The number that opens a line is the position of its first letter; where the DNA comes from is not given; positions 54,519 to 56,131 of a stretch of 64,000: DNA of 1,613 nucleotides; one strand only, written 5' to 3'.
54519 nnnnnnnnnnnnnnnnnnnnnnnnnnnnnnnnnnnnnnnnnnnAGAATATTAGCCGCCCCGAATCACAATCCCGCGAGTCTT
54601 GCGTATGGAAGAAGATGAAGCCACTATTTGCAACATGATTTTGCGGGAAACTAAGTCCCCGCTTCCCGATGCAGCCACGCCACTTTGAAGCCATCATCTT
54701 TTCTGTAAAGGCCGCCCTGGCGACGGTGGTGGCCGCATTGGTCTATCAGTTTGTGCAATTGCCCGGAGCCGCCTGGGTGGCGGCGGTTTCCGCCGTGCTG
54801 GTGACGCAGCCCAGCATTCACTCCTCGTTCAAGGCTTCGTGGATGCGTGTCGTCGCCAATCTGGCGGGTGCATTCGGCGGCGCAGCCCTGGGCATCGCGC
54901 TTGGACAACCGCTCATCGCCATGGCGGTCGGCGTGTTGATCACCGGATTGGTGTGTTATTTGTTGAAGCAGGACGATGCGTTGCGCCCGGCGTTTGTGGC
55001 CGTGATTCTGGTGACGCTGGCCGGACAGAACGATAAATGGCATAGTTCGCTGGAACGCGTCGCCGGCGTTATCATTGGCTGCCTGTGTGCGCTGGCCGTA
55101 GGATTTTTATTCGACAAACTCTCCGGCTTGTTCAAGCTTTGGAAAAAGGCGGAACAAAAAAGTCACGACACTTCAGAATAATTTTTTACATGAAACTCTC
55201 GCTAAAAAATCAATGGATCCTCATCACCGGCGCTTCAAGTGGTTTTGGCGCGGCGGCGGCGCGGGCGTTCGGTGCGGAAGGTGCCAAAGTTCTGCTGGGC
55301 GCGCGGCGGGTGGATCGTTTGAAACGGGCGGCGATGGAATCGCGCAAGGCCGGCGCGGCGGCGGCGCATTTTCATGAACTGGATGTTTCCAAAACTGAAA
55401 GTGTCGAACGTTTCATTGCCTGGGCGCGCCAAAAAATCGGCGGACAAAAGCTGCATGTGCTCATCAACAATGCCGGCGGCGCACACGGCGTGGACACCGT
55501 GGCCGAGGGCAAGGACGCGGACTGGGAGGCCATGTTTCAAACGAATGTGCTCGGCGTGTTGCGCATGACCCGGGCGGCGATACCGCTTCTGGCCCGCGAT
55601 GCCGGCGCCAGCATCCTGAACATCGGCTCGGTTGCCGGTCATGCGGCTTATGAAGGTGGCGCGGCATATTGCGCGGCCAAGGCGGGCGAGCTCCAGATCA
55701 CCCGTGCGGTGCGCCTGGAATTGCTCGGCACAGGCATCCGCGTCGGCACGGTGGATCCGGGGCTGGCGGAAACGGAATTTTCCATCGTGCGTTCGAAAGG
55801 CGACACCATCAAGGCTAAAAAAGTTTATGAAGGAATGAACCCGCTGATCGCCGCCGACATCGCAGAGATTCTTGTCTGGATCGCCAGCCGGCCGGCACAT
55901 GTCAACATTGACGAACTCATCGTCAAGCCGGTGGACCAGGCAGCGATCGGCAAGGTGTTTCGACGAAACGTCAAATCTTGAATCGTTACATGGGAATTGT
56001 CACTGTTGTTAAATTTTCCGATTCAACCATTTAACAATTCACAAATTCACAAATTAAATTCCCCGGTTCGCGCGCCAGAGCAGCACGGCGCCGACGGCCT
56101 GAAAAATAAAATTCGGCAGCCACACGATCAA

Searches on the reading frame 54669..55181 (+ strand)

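Call 65: search_protein_families(library=pfam, proteins=[window:54669-55181:+], max_evalue=0.0001)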
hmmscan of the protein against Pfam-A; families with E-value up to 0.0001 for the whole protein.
window:54669-55181:+ (170 aa): 2 families
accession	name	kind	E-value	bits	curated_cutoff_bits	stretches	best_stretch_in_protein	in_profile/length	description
PF13515.12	FUSC_2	-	1.3e-14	54.9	25.6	1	21-144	1-126/126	Fusaric acid resistance protein-like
PF06081.17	ArAE_1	-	2.4e-14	54.1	22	1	13-146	8-139/141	Aromatic acid exporter family member 1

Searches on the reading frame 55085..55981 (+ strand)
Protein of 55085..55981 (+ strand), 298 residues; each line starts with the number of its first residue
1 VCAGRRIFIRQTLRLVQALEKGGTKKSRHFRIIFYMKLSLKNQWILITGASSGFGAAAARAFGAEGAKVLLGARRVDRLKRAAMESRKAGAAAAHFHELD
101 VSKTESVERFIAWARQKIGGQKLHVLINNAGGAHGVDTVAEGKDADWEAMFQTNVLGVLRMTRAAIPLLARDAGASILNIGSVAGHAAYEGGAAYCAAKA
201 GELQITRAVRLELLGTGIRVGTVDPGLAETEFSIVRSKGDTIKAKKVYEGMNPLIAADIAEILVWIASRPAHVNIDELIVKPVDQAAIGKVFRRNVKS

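Call 65: search_protein_families(library=pfam, proteins=[window:55085-55981:+], max_evalue=0.0001)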
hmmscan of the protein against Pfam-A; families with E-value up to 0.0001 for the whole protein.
window:55085-55981:+ (298 aa): 4 families
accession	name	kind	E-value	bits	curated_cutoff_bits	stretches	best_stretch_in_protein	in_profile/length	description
PF00106.31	adh_short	-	8.8e-49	166.1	26.6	1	43-233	1-187/195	short chain dehydrogenase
PF13561.12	adh_short_C2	-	5e-34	118.4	27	1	49-269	1-219/236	Enoyl-(Acyl carrier protein) reductase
PF08659.16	KR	-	6.4e-09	36.4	22.6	1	45-199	3-153/180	KR domain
PF01370.27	Epimerase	-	7.1e-05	22.8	20.9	0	45-166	1-103/240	NAD dependent epimerase/dehydratase family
